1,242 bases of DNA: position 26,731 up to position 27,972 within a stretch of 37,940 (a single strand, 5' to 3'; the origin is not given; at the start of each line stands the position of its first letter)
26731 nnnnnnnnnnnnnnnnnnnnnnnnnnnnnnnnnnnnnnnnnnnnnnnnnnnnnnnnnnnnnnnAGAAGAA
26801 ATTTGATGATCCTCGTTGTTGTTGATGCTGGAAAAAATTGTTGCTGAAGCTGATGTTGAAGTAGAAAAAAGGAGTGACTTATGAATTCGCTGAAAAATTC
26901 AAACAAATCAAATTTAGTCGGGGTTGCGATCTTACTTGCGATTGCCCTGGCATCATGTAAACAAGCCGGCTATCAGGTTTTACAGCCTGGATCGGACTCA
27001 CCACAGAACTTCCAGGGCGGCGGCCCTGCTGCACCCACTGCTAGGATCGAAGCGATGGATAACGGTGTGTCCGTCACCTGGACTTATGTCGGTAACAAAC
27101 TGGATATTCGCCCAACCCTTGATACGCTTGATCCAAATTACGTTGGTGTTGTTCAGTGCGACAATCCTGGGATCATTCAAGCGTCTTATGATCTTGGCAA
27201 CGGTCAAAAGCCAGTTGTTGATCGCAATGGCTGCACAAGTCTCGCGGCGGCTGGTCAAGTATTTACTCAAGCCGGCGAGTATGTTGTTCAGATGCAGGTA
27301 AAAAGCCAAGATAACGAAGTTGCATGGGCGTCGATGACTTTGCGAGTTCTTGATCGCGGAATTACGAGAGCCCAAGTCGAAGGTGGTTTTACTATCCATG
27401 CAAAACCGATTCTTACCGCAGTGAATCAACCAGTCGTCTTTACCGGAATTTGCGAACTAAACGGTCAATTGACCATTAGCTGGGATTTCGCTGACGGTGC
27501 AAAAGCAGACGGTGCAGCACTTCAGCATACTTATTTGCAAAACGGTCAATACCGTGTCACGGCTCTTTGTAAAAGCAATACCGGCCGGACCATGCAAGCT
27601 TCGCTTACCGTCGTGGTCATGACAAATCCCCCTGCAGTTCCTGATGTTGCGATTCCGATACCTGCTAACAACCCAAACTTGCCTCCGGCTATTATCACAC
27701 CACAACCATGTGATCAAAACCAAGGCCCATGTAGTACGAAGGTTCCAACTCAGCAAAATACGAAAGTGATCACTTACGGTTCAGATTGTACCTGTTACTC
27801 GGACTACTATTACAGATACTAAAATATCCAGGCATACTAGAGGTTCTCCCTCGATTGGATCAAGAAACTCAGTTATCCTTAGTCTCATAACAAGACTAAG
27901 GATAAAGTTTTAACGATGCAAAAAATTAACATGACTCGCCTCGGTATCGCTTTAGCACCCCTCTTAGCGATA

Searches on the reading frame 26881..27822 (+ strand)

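Call 78: search_protein_families(library=pfam, proteins=[window:26881-27822:+], max_evalue=0.0001)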
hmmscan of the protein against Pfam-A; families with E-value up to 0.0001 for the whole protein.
window:26881-27822:+ (313 aa): 2 families
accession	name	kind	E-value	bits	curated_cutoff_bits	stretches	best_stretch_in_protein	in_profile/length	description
PF00801.26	PKD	-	2.8e-15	56.5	23.5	1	169-244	1-78/80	PKD domain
PF18911.6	PKD_4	-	1.6e-13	51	27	1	179-245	14-84/85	PKD domain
